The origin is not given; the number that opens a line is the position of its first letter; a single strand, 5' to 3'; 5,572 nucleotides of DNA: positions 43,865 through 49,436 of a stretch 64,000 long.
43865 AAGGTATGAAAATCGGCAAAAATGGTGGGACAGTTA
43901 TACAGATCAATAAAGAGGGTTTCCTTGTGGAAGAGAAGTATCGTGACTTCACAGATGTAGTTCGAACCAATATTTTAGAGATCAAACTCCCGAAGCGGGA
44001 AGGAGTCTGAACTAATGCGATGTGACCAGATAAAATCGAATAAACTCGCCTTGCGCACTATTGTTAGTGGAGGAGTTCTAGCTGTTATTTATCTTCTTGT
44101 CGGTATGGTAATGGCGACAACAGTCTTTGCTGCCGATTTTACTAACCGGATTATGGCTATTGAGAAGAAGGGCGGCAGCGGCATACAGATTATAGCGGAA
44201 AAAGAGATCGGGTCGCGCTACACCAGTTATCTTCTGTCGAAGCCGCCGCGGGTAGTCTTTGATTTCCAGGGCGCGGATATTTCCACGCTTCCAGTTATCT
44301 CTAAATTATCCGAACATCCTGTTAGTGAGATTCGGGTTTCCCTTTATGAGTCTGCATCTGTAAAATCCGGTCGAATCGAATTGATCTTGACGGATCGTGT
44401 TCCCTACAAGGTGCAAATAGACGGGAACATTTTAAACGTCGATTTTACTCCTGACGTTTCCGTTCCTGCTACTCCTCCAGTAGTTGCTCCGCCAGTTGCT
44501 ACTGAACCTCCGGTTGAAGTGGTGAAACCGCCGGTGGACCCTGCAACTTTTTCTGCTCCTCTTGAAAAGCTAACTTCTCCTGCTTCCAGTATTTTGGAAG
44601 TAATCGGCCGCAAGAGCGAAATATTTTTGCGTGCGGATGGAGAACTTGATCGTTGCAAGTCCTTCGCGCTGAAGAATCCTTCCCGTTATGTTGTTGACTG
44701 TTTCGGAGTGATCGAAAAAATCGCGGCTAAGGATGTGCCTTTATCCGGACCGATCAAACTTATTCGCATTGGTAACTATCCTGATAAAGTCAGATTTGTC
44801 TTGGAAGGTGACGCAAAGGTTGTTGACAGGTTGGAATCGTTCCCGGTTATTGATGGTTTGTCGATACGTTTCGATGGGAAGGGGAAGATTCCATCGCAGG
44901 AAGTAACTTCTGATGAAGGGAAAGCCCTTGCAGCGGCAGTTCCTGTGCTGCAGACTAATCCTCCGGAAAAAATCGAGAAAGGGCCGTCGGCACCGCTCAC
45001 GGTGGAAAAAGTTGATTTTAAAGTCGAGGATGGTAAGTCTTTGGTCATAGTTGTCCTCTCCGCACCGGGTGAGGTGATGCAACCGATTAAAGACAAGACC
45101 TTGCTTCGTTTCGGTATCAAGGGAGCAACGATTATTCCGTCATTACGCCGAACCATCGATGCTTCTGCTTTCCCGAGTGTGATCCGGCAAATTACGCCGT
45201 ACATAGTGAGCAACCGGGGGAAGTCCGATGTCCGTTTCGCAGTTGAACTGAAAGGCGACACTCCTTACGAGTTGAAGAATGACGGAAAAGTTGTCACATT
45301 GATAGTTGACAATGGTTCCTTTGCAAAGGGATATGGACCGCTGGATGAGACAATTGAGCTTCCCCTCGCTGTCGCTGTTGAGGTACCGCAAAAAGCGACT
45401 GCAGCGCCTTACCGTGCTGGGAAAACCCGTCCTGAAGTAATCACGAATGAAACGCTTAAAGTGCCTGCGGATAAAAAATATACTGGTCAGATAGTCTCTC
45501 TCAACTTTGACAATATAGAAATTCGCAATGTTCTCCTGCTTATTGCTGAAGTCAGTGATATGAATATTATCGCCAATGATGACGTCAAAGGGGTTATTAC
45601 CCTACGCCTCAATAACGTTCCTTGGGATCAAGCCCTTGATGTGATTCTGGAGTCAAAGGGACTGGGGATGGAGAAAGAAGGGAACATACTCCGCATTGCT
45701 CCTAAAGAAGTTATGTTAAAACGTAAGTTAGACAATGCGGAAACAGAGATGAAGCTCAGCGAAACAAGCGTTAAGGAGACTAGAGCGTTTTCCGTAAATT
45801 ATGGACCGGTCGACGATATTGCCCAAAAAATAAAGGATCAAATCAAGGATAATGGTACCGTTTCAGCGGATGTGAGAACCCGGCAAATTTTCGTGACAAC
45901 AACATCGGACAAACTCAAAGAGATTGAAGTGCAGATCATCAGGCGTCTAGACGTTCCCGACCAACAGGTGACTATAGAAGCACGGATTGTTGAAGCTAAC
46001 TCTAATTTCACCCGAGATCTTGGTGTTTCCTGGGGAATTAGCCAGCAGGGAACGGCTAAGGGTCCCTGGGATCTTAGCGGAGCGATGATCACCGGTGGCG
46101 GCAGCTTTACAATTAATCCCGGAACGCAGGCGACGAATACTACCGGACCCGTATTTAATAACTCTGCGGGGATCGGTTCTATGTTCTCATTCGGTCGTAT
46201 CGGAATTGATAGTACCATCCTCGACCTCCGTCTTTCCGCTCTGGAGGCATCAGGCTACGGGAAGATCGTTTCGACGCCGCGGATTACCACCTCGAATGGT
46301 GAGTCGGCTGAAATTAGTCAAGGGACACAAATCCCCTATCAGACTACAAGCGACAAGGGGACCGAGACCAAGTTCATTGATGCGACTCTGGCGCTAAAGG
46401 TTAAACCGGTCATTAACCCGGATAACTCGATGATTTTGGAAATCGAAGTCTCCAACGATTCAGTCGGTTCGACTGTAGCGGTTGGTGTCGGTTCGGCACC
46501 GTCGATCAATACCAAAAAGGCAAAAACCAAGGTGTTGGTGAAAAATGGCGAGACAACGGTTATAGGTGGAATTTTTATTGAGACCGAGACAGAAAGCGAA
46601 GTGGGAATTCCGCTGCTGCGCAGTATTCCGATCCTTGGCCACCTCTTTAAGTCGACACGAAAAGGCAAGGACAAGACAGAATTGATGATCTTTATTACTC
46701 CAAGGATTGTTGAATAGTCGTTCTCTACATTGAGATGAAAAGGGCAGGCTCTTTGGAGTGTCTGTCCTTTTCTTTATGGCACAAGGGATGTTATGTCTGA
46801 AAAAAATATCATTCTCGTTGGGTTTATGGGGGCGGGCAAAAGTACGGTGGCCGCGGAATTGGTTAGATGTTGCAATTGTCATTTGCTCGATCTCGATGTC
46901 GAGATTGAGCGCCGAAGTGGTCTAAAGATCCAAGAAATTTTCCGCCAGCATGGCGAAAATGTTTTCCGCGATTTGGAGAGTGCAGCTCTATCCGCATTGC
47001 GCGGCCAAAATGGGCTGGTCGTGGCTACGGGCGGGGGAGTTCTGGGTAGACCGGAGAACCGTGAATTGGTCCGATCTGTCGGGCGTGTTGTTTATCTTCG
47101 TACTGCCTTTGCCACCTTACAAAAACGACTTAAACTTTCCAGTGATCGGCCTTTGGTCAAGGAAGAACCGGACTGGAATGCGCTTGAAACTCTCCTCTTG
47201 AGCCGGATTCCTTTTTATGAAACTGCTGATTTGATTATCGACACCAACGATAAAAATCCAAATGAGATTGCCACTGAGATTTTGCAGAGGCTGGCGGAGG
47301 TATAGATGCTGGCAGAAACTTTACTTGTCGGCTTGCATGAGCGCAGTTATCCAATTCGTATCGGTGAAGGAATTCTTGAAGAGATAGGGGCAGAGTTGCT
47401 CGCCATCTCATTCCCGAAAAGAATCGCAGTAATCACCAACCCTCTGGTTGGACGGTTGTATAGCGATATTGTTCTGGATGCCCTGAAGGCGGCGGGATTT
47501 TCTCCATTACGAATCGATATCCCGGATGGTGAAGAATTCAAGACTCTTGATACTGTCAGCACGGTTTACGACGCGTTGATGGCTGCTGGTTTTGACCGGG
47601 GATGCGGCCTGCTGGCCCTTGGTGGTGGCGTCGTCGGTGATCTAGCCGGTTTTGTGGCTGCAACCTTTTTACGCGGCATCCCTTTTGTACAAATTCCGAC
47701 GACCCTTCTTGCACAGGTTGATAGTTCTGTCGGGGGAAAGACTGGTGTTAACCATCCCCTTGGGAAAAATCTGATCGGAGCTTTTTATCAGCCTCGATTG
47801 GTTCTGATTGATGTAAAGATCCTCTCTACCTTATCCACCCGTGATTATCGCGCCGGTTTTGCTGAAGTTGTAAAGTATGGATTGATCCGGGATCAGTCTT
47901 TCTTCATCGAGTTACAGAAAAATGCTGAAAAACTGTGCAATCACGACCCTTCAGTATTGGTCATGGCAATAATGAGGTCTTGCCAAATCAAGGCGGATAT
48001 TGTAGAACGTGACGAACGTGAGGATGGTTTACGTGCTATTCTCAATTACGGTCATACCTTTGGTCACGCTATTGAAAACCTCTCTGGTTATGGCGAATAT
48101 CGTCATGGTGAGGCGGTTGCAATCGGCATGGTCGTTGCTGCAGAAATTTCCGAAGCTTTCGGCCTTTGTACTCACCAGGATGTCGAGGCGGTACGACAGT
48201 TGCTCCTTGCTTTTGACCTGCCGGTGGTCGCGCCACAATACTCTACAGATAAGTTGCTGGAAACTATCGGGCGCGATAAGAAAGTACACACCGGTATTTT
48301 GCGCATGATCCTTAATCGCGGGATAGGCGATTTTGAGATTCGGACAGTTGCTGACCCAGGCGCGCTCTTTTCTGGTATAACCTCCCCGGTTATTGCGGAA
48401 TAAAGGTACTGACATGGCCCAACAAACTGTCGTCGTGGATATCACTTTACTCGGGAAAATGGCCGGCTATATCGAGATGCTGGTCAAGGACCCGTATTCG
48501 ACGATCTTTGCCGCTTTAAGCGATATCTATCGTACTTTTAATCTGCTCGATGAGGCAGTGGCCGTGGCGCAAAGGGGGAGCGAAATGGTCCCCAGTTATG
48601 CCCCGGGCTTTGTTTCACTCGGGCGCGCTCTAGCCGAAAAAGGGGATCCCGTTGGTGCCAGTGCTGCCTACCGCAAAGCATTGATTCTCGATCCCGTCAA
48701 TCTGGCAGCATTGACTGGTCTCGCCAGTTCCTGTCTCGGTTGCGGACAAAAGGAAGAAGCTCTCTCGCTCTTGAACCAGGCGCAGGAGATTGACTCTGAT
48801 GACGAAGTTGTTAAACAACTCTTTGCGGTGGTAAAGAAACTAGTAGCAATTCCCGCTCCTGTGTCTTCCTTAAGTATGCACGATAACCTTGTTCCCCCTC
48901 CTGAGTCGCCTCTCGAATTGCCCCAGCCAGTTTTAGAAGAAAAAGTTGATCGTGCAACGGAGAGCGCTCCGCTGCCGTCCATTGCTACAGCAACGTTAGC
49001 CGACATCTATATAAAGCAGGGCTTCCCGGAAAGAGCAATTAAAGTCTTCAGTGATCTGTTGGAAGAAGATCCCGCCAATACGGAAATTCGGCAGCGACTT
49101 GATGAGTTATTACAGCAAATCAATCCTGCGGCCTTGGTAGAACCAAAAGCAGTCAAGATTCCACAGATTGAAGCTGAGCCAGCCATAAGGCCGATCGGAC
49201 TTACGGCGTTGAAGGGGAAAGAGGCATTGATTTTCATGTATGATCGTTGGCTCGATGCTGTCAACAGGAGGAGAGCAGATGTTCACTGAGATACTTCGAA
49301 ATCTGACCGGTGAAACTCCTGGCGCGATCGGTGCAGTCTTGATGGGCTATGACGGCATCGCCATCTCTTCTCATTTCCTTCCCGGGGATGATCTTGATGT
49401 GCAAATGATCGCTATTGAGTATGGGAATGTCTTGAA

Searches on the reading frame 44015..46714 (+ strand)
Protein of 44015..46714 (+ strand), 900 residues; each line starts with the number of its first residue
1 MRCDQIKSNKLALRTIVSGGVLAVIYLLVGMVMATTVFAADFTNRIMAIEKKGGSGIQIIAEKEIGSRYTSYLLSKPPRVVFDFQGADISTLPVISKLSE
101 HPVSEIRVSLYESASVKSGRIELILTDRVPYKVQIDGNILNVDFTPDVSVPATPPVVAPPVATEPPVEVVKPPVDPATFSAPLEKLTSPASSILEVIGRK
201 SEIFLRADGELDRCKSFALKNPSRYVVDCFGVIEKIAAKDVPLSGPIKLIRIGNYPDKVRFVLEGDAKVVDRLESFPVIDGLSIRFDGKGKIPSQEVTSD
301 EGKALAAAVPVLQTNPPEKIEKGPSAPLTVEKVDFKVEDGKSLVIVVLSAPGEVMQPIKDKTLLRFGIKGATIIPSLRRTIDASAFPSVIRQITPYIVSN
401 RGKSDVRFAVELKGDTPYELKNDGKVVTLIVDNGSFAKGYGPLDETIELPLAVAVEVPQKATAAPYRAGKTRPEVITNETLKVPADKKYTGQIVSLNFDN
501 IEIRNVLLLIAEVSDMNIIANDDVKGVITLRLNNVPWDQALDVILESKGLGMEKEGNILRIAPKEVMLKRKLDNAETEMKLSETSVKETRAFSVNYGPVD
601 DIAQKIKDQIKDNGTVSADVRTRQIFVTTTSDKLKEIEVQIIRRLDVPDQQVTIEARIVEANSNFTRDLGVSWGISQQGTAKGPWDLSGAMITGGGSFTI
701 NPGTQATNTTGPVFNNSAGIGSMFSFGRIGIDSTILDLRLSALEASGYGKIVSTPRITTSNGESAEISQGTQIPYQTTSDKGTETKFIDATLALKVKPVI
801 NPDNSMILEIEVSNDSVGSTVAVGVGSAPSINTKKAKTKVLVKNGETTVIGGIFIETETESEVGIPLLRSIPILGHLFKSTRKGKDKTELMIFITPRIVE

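Call 96: search_protein_families(library=pfam, proteins=[window:44015-46714:+], max_evalue=0.0001)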
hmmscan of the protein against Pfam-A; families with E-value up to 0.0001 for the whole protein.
window:44015-46714:+ (900 aa): 5 families
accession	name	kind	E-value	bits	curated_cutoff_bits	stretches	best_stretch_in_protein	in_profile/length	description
PF00263.26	Secretin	-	3.7e-48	163.8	27.5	1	742-900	1-169/169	Bacterial type II and III secretion system protein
PF11741.13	AMIN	-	5.9e-14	52.4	20.5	1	213-269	22-82/101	AMIN domain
PF07660.19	STN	-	7.3e-11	42.1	28.4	1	516-564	1-52/52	Secretin and TonB N terminus short domain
PF03958.22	Secretin_N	-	1.2e-07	32.3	28.2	1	589-651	1-69/69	Bacterial type II/III secretion system short domain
PF21305.2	type_II_gspD_N0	-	7.5e-06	26.2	27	1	496-560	1-70/71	GspD-like, N0 domain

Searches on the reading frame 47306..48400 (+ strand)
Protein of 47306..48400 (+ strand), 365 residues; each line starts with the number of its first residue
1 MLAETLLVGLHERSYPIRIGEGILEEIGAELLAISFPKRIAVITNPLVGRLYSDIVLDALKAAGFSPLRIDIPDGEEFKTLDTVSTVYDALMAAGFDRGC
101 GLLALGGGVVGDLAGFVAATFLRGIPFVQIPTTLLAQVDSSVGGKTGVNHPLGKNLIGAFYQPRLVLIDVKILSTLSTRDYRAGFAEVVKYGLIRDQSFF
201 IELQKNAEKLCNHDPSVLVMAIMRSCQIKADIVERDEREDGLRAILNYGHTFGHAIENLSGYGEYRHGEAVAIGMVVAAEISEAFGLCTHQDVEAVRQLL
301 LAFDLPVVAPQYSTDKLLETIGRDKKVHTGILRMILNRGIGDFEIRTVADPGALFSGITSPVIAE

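Call 96: search_protein_families(library=pfam, proteins=[window:47306-48400:+], max_evalue=0.0001)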
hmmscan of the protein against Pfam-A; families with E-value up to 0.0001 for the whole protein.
window:47306-48400:+ (365 aa): 4 families
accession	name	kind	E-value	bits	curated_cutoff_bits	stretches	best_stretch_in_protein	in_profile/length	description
PF24621.2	DHQS_C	-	2.3e-52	177.2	27.6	1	184-327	1-144/144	3-dehydroquinate synthase C-terminal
PF01761.26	DHQ_synthase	-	2.8e-48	162.8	24.2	1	70-182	2-114/115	3-dehydroquinate synthase N-terminal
PF13685.12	Fe-ADH_2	-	4.1e-07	30.6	28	1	19-134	2-108/149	Iron-containing alcohol dehydrogenase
PF00465.25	Fe-ADH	-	1.2e-06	28.7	31.3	1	17-134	4-131/168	Iron-containing alcohol dehydrogenase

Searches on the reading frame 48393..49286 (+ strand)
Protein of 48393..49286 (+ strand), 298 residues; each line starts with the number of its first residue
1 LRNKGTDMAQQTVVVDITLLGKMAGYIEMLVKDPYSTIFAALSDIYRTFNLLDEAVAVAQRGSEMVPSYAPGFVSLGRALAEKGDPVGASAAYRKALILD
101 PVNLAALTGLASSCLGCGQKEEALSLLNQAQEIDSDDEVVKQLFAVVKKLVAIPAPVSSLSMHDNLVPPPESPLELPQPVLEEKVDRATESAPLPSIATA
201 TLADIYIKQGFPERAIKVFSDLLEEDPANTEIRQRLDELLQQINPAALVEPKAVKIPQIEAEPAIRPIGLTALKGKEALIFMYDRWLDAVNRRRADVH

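Call 96: search_protein_families(library=pfam, proteins=[window:48393-49286:+], max_evalue=0.0001)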
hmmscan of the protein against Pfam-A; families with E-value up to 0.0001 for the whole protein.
window:48393-49286:+ (298 aa): 10 families
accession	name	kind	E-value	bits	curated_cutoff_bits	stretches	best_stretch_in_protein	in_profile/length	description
PF13428.12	TPR_14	-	6.8e-15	54.5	23.5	0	200-236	5-41/44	Tetratricopeptide repeat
PF14559.12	TPR_19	-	7.9e-15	55.4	25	1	80-143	1-64/68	Tetratricopeptide repeat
PF07719.23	TPR_2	-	1e-13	50.7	27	0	75-101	6-32/34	Tetratricopeptide repeat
PF13432.12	TPR_16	-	4.8e-11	43.3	32.7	1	76-137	3-64/65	Tetratricopeptide repeat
PF13181.12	TPR_8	-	1.2e-10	41.1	25.7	0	106-136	3-33/34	Tetratricopeptide repeat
PF00515.34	TPR_1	-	2.1e-08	34.1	27.8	0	73-101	4-32/34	Tetratricopeptide repeat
PF13176.12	TPR_7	-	2.5e-07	30.7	27.9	0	202-227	5-32/36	Tetratricopeptide repeat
PF13424.12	TPR_12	-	4e-07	30.6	30.1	0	76-134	9-75/77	Tetratricopeptide repeat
PF13431.12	TPR_17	-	7.9e-06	26.2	24.4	0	92-124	1-33/34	Tetratricopeptide repeat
PF13414.12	TPR_11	-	1.2e-05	25.3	26.8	0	77-111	1-35/42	TPR repeat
